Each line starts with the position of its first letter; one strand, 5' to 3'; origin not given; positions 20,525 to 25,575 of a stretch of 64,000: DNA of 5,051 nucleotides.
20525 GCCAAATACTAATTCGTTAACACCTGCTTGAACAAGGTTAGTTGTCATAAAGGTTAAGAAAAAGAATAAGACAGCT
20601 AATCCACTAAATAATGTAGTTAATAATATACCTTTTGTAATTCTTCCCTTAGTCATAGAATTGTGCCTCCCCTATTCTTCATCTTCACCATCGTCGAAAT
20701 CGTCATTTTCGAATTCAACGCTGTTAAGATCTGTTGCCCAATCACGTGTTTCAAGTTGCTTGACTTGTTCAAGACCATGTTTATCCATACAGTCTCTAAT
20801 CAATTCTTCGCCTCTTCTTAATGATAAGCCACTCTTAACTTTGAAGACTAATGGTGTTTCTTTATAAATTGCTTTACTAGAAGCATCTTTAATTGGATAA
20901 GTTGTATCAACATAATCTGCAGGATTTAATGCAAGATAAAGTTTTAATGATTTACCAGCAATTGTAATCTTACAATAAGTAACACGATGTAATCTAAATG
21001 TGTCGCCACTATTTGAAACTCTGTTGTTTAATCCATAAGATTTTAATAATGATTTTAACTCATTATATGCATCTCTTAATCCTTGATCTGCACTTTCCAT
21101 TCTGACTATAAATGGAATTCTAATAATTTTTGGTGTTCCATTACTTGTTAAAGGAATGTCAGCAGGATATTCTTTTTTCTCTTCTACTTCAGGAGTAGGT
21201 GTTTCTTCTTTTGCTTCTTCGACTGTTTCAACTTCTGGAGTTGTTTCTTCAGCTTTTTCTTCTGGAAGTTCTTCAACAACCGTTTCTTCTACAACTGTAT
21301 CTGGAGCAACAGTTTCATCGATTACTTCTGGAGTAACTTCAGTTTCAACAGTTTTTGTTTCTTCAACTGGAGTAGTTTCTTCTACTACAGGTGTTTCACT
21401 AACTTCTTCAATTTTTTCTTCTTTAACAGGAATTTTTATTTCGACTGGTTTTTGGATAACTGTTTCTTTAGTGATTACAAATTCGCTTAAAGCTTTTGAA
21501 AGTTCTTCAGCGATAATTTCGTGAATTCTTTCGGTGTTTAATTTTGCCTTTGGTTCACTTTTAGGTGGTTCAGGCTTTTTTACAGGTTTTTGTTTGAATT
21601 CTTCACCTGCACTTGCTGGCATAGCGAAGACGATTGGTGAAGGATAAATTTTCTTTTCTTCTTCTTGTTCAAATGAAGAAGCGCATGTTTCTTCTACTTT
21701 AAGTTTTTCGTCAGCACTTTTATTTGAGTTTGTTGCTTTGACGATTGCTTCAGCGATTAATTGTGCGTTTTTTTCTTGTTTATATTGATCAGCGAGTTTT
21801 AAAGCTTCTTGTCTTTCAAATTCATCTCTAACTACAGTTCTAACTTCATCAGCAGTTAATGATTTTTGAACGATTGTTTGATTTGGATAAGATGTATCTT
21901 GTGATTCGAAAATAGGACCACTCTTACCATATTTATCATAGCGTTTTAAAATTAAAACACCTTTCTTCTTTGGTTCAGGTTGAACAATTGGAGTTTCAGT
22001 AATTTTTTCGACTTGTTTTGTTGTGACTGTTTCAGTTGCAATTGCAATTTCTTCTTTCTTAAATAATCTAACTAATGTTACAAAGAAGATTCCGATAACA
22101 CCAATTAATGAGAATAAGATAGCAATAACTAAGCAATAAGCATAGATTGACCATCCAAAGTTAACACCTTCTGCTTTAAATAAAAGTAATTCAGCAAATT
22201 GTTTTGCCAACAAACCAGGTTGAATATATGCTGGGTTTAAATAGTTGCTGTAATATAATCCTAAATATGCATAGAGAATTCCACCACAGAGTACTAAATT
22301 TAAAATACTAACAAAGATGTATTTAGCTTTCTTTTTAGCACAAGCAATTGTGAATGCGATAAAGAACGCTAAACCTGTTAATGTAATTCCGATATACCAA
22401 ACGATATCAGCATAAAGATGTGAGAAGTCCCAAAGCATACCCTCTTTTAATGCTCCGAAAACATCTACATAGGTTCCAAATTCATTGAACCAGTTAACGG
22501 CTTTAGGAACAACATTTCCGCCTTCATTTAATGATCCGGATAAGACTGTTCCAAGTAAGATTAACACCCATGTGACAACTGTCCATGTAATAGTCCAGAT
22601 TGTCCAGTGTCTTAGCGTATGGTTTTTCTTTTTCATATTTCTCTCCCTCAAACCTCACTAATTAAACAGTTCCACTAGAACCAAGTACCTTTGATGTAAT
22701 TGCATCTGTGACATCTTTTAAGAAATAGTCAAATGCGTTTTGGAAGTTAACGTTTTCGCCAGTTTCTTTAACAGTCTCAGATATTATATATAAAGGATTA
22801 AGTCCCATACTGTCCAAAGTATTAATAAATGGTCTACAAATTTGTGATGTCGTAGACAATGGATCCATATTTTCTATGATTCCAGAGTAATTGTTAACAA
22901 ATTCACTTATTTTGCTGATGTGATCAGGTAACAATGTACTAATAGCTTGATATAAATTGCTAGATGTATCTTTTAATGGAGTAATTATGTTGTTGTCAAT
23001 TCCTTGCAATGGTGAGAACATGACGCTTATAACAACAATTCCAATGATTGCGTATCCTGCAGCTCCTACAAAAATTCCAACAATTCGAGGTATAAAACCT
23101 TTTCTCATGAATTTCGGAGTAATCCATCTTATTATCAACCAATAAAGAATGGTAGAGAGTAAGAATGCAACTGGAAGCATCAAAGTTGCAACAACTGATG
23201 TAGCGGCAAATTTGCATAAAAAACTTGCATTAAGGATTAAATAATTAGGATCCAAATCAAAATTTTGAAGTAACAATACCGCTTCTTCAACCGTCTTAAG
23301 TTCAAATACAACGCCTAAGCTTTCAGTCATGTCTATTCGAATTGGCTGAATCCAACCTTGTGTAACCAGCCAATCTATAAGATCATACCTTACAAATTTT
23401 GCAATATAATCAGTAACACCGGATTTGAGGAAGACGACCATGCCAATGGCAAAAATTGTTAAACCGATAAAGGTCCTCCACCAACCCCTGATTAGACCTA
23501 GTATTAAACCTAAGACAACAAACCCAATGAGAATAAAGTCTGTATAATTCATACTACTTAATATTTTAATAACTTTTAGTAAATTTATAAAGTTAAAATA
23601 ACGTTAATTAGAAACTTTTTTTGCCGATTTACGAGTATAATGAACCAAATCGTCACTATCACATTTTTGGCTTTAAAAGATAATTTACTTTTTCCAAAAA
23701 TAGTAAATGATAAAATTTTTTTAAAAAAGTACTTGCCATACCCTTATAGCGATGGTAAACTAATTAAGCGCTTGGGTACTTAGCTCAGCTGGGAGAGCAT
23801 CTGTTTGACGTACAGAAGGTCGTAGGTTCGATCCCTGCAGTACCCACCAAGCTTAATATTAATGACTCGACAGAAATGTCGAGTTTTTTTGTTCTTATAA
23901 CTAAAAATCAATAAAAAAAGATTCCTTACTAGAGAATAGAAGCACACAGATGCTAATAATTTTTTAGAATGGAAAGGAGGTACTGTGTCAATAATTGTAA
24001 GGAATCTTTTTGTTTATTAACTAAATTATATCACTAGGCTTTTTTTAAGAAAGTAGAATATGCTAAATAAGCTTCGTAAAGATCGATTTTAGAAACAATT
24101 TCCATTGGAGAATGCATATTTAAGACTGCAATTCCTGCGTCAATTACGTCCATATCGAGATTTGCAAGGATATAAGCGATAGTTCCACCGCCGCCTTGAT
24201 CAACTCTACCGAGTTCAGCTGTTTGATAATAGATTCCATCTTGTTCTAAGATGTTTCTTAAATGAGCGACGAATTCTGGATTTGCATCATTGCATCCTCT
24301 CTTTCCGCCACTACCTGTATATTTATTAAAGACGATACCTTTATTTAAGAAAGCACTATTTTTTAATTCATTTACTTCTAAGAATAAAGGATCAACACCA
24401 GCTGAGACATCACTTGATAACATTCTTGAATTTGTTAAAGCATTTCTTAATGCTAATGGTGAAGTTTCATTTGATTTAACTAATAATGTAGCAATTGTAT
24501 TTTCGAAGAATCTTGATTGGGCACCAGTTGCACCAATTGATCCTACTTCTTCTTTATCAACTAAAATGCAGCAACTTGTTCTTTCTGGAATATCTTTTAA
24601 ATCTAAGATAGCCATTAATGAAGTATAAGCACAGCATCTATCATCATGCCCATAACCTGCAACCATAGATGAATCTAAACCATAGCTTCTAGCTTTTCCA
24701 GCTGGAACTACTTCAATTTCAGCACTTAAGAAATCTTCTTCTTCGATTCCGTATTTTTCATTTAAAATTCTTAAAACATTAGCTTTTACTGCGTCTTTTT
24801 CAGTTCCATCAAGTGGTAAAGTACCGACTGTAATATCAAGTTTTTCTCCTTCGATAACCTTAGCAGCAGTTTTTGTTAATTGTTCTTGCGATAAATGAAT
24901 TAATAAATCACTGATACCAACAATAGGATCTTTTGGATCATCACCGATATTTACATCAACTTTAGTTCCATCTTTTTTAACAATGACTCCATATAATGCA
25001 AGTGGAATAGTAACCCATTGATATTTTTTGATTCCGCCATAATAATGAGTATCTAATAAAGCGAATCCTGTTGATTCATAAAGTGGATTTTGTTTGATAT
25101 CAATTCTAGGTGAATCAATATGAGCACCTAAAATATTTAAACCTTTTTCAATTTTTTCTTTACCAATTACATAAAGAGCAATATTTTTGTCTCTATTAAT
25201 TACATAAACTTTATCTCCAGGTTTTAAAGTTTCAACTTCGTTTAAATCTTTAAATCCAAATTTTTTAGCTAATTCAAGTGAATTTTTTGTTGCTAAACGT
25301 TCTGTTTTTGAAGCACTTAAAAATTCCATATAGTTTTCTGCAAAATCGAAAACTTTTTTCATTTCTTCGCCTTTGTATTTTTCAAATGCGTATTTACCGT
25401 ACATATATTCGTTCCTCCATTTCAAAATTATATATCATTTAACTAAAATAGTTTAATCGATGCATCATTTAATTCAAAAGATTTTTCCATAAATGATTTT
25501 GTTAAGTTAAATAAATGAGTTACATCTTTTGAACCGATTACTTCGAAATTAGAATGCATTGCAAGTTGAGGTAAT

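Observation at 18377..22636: Tandem pair of very large paralogous membrane proteins sharing an unassigned C-terminal domain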

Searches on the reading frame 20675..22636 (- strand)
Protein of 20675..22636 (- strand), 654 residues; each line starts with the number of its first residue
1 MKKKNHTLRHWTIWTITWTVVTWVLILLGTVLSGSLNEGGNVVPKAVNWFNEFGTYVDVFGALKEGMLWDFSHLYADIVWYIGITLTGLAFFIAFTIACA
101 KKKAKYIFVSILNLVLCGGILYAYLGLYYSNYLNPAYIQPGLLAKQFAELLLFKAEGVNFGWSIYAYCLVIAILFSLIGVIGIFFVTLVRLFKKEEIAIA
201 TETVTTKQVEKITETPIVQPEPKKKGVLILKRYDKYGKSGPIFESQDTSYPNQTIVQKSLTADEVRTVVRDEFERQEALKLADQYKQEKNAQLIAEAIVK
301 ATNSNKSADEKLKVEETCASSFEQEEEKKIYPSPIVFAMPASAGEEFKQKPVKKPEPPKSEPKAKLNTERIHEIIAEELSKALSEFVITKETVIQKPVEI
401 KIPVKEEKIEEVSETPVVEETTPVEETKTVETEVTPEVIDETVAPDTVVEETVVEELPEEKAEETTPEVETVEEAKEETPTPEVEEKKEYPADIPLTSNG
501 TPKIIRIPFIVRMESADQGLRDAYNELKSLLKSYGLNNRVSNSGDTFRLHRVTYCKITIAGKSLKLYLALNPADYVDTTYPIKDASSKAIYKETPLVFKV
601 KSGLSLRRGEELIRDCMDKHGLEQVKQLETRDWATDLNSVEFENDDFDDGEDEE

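Call 4: search_protein_families(library=pfam, proteins=[window:20675-22636:-], max_evalue=1)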
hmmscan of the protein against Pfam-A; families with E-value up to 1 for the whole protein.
window:20675-22636:- (654 aa): 0 families

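Call 5: search_protein_families(library=ncbifam, proteins=[window:20675-22636:-], max_evalue=1)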
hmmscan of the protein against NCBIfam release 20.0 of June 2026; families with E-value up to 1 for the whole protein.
window:20675-22636:- (654 aa): 0 families

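Call 29: find_homologous_proteins(query=window:20675-22636:-, max_evalue=0.001)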
Query window:20675-22636:- (654 aa): 63 proteins with E <= 0.001 among 8000 candidates.
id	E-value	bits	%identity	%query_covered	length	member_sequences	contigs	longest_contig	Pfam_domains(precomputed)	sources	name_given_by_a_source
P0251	0.0e+0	1434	99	100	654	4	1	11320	-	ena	-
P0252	0.0e+0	1429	98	100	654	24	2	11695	-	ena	-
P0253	0.0e+0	1266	87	98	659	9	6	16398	-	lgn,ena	-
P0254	0.0e+0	1263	87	98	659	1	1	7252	-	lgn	-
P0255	0.0e+0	1220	95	25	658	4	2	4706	-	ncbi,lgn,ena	-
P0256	0.0e+0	1109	74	67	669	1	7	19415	-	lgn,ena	-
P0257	0.0e+0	1106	74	67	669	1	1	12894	-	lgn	-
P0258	3.0e-238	810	59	100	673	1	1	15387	-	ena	-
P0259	2.9e-231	787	55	100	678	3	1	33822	-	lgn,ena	-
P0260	3.9e-231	787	56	100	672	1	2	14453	-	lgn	-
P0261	8.1e-231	786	54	100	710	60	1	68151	-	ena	-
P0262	1.8e-227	775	56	98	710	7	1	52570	-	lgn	-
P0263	8.8e-151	522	45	97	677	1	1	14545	-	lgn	-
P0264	9.5e-151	521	45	97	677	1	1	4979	-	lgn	-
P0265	9.9e-151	521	45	97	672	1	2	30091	-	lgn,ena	-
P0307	1.9e-28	117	33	17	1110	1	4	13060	-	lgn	-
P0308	4.5e-22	96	45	18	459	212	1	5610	PF00230.26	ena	-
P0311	5.7e-8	50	27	37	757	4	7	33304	-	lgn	-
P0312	3.8e-7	47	35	18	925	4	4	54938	PF00828.26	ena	-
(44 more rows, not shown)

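Call 45: find_encoding_contigs(protein=P0307, flank=7000, max_places=3)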
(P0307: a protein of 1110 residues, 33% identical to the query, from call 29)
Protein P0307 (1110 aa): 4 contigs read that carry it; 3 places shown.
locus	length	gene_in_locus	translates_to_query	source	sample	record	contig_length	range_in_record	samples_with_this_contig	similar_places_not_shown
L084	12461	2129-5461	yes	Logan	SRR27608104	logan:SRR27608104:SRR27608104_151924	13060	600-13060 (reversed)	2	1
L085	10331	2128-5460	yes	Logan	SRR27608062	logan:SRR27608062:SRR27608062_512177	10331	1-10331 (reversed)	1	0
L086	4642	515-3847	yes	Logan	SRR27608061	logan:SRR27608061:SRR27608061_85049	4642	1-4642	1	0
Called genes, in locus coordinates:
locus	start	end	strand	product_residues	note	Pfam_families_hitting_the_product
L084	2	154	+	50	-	?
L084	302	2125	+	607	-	-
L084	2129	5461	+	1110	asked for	-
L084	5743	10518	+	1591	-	-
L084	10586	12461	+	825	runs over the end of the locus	?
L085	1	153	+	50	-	?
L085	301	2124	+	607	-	-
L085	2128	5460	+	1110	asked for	-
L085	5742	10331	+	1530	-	?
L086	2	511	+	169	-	?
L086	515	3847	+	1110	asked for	-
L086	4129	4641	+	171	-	?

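Call 46: find_encoding_contigs(protein=P0312, flank=7000, max_places=3)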
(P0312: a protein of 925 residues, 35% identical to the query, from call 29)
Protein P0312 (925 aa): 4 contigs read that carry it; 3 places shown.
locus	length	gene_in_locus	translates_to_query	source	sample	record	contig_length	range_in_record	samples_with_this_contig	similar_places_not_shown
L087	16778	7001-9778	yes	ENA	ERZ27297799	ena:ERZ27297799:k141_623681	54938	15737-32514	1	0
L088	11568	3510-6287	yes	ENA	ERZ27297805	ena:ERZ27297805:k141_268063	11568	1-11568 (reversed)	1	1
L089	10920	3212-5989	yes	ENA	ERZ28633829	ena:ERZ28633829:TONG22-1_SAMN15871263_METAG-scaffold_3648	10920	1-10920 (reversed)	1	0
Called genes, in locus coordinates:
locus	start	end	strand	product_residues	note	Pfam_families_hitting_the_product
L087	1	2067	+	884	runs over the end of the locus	PF00690:Cation_ATPase_N, PF00122:E1-E2_ATPase, PF00702:Hydrolase, PF13246:Cation_ATPase, PF00689:Cation_ATPase_C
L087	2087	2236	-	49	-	-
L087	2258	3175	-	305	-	PF01569:PAP2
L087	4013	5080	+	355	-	PF00730:HhH-GPD, PF00633:HHH (weak), PF14815:NUDIX_4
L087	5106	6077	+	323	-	PF00781:DAGK_cat, PF19279:YegS_C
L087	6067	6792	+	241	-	-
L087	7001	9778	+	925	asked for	PF00828:Ribosomal_L27A (weak)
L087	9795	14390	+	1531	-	PF09479:Flg_new (faint)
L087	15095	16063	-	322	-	PF01261:AP_endonuc_2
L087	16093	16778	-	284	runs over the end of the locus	PF01261:AP_endonuc_2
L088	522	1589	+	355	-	PF00730:HhH-GPD, PF00633:HHH (weak), PF14815:NUDIX_4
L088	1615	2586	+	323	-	PF00781:DAGK_cat, PF19279:YegS_C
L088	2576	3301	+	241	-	-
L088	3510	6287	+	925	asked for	PF00828:Ribosomal_L27A (weak)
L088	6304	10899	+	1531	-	PF09479:Flg_new (faint)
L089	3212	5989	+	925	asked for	PF00828:Ribosomal_L27A (weak)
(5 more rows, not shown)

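Call 49: predict_structure(alignment_id=A4)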
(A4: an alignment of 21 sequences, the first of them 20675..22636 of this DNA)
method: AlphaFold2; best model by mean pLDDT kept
length: 654 residues; sequences in the alignment: 21
mean_pLDDT: 62.9   pTM: 0.36
mean pLDDT of the five models: 62.9, 56.9, 54.1, 53.8, 53.2
residues with pLDDT >= 90: 54; 70-90: 288; 50-70: 72; < 50: 240
segments of 3 or more residues with pLDDT < 50: 195-256, 306-364, 387-491, 646-654
pLDDT, mean of each block of 10 residues (from residue 1): 62 89 88 68 72 77 78 85 90 90 86 90 86 76 83 78 88 90 87 53 30 32 36 37 44 49 76 80 75 72 48 31 32 34 33 39 54 76 51 36 32 29 29 33 34 34 30 29 33 52 66 85 92 86 83 87 87 76 61 75 87 90 83 79 48 31
secondary structure, 60 per line:
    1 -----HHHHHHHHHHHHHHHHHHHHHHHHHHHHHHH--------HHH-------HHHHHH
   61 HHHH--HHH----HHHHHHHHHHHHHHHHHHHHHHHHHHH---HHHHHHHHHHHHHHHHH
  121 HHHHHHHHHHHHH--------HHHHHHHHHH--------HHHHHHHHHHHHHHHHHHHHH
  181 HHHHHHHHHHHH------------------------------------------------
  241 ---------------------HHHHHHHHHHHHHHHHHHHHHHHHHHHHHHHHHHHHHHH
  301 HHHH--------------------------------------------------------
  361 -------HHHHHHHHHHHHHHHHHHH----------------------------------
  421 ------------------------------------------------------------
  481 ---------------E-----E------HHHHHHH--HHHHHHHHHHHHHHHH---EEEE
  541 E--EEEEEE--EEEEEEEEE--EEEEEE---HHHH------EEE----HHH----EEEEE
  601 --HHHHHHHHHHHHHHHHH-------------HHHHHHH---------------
elements in order: H6-36 H55-64 H74-100 H104-133 H142-151 H160-192 H262-304 H368-386 H509-515 H518-533 E537-541 E544-549 E552-560 E563-568 H572-575 E582-584 E596-600 H603-619 H633-639

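Call 55: fold_search(model_id=the predicted structure, library=pdb)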
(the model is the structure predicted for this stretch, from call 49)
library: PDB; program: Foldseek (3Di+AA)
matches with E <= 10: 145; with E <= 0.001: 0
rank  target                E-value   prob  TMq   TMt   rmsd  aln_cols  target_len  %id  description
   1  2fki_MODEL_1_A        7.9e-02  1.00  0.13  0.59   3.7        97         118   12  NMR Structure of Protein yjbR from Escherichia coli; Northeast Structural Genomics Consortium Target ER226 (released 2006-02-28)
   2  9t2w_B                3.1e-01  0.69  0.11  0.45   5.4       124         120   12  YdhG-like domain-containing protein (Frataxin) from Listeria monocytogenes (released 2025-11-19)
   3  2oc6_A                4.3e-01  0.69  0.13  0.49   6.8       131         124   14  Crystal structure of a protein from the duf1801 family (ydhg, bsu05750) from bacillus subtilis at 1.75 A resolution (released 2007-01-16)
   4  2od0_A                4.5e-01  0.54  0.10  0.45   5.3       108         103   12  The crystal structure of gene product VP1028 from Vibrio parahaemolyticus (released 2007-01-23)
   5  9t2w_A                4.8e-01  0.75  0.13  0.53   6.5       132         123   13  YdhG-like domain-containing protein (Frataxin) from Listeria monocytogenes (released 2025-11-19)
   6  4u9l_B                1.1e+00  0.14  0.10  0.25  15.0       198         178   15  Structure of a membrane protein (released 2014-12-03)
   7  1y5l_C                1.1e+00  0.09  0.09  0.21  19.0       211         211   11  The crystal structure of the NarGHI mutant NarI-H66Y (released 2005-03-08)
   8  8dt0_B                1.4e+00  0.21  0.10  0.32  12.0       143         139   15  Scaffolding protein functional sites using deep learning (released 2022-08-10)
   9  2od0_B                1.4e+00  0.21  0.10  0.41   5.5       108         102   13  The crystal structure of gene product VP1028 from Vibrio parahaemolyticus (released 2007-01-23)
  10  8dt0_A                1.4e+00  0.18  0.10  0.31  11.9       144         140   14  Scaffolding protein functional sites using deep learning (released 2022-08-10)
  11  8tn1_A                1.7e+00  0.14  0.10  0.30  14.7       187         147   14  De novo designed protein binds poly ADP ribose polymerase inhibitors (PARPi) - apo (released 2024-04-24)
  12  7qh9_CCC              1.8e+00  0.14  0.07  0.09   9.1        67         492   13  TarM(Se)_G117R-4RboP (released 2023-05-10)
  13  3fkd_D                1.9e+00  0.23  0.09  0.17   5.5        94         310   13  The crystal structure of L-threonine-O-3-phosphate decarboxylase from Porphyromonas gingivalis (released 2009-02-03)
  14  1is1                  1.9e+00  0.04  0.06  0.14  14.6       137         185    8  Crystal structure of ribosome recycling factor from Vibrio parahaemolyticus (released 2003-06-17)
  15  2jpi_MODEL_1_A        2.0e+00  0.07  0.06  0.25  12.7       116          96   10  NMR structure of PA4090 from Pseudomonas aeruginosa (released 2007-10-16)
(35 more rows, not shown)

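Call 65: search_protein_families(library=ncbifam, proteins=[P0307, P0311], max_evalue=0.01)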
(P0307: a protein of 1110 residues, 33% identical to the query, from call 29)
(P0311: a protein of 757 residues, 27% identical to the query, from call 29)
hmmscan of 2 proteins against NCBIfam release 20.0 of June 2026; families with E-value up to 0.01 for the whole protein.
P0307 (1110 aa): 1 family
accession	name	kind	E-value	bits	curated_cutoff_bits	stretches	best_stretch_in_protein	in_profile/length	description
NF047912.1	ECs_2282_CxxC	subfamily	0.009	15.9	37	0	429-454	4-37/60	ECs_2282 family putative zinc-binding protein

P0311 (757 aa): 0 families

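Call 66: search_protein_families(library=padloc, proteins=[P0307, window:20675-22636:-], max_evalue=0.01)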
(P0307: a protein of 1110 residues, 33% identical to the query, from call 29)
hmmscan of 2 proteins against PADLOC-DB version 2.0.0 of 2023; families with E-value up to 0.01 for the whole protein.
P0307 (1110 aa): 3 families
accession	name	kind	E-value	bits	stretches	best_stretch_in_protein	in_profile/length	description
PDLC04945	PDC-S18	-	1.7e-12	45.3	2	751-856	194-300/302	-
PDLC04946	PDC-S18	-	3.5e-12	44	2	725-865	185-328/365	-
PDLC01214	Cas11a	-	0.0024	16.2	1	503-582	5-84/117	CAS-I-A; effector_SS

window:20675-22636:- (654 aa): 1 family
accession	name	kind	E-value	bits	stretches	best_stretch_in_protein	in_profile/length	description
PDLC04946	PDC-S18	-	0.0016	15.6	1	506-626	206-329/365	-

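Call 79: find_encoding_contigs(protein=P0308, flank=6000, max_places=4)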
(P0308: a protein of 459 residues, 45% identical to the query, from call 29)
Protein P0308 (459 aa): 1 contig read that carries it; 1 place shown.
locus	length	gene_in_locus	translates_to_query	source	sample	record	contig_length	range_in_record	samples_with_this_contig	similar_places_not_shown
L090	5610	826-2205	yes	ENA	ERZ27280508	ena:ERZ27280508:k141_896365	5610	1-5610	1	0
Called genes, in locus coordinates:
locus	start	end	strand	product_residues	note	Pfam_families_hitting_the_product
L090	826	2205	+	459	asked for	PF00230:MIP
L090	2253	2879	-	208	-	PF00702:Hydrolase, PF08282:Hydrolase_3 (faint), PF12710:HAD, PF13419:HAD_2, PF03767:Acid_phosphat_B (weak)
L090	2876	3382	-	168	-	PF01613:Flavin_Reduct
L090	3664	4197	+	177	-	PF05198:IF3_N, PF00707:IF3_C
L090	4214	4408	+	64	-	PF01632:Ribosomal_L35p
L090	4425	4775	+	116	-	PF00453:Ribosomal_L20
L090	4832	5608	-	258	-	?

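Call 81: search_protein_families(library=pfam, proteins=[L087:6067-6792:+, L084:302-2125:+], max_evalue=0.001)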
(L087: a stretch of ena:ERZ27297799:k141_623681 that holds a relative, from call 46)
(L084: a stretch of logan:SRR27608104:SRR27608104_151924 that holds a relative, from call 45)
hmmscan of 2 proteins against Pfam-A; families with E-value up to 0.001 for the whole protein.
L087:6067-6792:+ (241 aa): 0 families

L084:302-2125:+ (607 aa): 0 families

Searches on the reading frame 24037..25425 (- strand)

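Call 26: search_protein_families(library=pfam, proteins=[window:24037-25425:-], max_evalue=0.0001)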
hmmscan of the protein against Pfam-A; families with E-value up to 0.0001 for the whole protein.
window:24037-25425:- (463 aa): 2 families
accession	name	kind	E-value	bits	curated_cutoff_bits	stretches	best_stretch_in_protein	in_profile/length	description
PF02127.20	Peptidase_M18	-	1e-88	298.5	24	1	35-459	1-431/432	Aminopeptidase I zinc metalloprotease (M18)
PF05343.19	Peptidase_M42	-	1.2e-06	28.3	23.2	0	327-451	171-288/292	M42 glutamyl aminopeptidase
